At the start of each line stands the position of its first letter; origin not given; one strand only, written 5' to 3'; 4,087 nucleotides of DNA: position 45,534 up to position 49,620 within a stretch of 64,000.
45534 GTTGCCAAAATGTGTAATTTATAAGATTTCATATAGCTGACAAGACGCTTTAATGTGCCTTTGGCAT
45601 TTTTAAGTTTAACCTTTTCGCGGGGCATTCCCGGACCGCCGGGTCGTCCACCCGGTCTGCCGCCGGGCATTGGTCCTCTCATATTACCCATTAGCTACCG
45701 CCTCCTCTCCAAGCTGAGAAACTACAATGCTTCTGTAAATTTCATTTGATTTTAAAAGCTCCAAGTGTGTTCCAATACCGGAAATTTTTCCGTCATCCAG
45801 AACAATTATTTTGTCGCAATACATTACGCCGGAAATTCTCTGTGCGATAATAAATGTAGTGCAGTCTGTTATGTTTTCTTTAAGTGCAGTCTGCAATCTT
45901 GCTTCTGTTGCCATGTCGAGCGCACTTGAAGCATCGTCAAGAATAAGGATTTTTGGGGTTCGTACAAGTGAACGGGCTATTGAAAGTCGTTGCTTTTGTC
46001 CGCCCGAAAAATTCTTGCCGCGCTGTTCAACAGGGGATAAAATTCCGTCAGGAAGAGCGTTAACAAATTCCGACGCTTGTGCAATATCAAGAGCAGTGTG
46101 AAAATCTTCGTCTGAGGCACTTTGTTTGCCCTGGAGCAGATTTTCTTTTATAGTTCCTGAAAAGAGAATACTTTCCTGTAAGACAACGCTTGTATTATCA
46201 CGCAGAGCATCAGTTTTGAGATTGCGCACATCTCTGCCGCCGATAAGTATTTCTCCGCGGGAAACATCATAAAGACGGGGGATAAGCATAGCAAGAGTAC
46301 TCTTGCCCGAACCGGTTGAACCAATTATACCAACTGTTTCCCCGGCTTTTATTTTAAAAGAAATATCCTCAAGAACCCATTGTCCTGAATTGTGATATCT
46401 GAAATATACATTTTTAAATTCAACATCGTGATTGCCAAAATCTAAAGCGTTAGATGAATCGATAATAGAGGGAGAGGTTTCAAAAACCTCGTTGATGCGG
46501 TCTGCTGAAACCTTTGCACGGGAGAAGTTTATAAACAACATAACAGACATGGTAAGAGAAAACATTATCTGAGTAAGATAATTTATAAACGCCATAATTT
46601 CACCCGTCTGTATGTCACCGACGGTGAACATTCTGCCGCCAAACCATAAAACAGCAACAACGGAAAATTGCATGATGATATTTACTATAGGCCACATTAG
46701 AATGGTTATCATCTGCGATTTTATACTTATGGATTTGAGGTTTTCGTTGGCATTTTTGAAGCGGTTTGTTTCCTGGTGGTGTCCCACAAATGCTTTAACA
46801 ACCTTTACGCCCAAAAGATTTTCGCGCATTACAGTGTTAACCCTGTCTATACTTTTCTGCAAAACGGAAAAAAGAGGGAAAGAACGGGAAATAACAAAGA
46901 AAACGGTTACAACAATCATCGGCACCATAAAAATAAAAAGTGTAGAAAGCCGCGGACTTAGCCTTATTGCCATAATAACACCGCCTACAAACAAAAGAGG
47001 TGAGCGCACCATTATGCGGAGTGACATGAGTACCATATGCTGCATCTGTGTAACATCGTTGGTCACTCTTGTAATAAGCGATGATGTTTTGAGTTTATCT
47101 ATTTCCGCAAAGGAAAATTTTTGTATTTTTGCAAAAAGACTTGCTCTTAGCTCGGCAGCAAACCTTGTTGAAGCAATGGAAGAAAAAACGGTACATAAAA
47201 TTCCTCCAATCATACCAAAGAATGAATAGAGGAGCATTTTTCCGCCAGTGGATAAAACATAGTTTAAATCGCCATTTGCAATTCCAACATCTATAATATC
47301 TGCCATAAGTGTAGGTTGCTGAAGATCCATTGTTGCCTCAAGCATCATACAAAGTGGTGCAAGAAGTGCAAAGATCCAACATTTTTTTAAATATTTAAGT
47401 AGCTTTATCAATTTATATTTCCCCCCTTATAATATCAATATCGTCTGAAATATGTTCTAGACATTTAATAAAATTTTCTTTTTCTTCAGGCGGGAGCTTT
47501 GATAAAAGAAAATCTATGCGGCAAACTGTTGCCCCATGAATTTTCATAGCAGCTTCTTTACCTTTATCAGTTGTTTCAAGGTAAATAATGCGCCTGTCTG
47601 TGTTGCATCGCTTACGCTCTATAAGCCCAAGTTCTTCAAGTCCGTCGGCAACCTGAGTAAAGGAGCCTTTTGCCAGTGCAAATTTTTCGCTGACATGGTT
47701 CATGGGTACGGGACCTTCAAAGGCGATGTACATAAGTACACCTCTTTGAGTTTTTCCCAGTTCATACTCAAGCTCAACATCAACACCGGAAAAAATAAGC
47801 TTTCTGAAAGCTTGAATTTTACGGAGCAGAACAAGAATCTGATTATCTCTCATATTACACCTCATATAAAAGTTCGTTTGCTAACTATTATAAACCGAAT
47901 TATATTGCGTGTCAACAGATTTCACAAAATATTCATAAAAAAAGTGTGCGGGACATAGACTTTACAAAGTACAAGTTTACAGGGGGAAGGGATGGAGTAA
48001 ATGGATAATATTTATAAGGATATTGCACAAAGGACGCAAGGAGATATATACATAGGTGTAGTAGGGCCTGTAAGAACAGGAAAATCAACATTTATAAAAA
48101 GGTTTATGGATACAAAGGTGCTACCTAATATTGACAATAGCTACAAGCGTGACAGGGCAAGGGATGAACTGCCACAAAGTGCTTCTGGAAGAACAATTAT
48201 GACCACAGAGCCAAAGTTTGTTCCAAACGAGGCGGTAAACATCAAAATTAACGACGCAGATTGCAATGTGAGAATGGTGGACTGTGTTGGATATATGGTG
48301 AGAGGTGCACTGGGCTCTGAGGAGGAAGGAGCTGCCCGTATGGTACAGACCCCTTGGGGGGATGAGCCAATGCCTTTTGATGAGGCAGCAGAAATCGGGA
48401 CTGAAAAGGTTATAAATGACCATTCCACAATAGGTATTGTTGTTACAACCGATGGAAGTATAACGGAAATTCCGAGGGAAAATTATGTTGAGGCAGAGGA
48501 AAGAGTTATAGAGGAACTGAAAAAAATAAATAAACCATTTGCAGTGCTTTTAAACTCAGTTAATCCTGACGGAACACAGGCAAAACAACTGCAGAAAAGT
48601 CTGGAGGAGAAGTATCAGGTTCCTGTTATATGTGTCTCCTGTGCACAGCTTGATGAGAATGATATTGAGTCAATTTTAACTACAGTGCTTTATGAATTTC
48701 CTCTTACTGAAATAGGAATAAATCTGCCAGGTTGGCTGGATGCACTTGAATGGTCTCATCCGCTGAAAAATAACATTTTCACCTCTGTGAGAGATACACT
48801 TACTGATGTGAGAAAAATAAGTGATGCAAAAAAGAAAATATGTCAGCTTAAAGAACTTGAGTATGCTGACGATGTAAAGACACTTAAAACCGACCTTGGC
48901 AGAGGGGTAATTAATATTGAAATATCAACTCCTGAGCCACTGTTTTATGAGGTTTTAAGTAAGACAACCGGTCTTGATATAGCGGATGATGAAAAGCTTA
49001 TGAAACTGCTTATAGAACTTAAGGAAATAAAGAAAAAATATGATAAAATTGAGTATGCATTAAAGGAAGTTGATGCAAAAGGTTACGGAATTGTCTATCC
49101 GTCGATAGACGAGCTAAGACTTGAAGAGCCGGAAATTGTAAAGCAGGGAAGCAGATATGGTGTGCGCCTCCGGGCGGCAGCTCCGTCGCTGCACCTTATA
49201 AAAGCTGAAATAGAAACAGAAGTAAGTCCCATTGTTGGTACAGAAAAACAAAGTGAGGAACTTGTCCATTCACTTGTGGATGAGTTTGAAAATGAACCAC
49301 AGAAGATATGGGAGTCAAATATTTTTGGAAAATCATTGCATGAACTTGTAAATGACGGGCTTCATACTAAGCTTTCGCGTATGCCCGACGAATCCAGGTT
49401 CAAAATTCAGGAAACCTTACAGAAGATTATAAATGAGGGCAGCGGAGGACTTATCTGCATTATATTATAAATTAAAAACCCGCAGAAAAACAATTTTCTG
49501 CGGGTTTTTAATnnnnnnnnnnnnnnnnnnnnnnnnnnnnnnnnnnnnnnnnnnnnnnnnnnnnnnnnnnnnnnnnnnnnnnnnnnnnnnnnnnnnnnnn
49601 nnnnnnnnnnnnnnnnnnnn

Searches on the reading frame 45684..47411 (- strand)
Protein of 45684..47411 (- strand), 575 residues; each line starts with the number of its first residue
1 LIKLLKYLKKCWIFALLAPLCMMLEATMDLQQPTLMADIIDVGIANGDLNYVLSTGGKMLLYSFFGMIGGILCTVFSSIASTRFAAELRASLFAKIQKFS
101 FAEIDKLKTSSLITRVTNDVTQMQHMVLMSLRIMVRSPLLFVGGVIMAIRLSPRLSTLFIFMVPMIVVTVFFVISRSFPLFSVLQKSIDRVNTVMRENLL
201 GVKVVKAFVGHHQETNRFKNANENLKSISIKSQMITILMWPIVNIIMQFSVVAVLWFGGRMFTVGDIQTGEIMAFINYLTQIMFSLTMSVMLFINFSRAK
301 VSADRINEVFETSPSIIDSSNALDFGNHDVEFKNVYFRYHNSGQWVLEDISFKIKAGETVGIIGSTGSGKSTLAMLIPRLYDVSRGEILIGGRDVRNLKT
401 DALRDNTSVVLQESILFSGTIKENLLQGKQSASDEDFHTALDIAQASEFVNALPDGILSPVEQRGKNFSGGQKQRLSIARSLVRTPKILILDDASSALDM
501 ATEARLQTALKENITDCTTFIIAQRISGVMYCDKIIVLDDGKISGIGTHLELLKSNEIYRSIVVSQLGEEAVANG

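Call 26: search_protein_families(library=pfam, proteins=[window:45684-47411:-], max_evalue=0.001)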
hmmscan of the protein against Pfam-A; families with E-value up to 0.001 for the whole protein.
window:45684-47411:- (575 aa): 2 families
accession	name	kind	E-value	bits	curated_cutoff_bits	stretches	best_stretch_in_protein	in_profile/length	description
PF00664.28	ABC_membrane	-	2.8e-40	139.2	28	1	17-285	3-273/274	ABC transporter transmembrane region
PF00005.33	ABC_tran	-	2.4e-30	106.3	25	1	347-495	1-136/137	ABC transporter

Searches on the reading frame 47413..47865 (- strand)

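Call 26: search_protein_families(library=pfam, proteins=[window:47413-47865:-], max_evalue=0.001)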
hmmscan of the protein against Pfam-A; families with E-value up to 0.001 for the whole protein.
window:47413-47865:- (150 aa): 3 families
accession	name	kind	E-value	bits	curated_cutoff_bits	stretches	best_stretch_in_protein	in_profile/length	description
PF12802.13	MarR_2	-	1.8e-09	38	27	1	39-93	6-61/61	MarR family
PF01047.28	MarR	-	6.4e-07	29.6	24.6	1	42-94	7-59/59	MarR family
PF22381.2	Staph_reg_Sar_Rot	-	8.5e-07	29.4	27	1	32-106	8-82/85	Transcriptional regulator SarA/Rot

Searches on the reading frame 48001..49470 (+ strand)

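Call 26: search_protein_families(library=pfam, proteins=[window:48001-49470:+], max_evalue=0.001)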
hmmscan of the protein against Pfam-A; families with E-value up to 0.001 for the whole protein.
window:48001-49470:+ (489 aa): 3 families
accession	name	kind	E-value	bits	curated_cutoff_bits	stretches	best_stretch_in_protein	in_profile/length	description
PF09547.16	SpoIVA_ATPase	-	2.6e-119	397.3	26.6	1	3-234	5-237/237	Stage IV sporulation protein A, ATPase domain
PF20438.3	SpoIVA_middle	-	1.4e-66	224.4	25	1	236-413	2-179/179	Stage IV sporulation protein A, middle domain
PF20439.3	SpoIVA_C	-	2.4e-36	124.1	25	1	414-489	1-76/76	Sporulation stage IV protein A, C-terminal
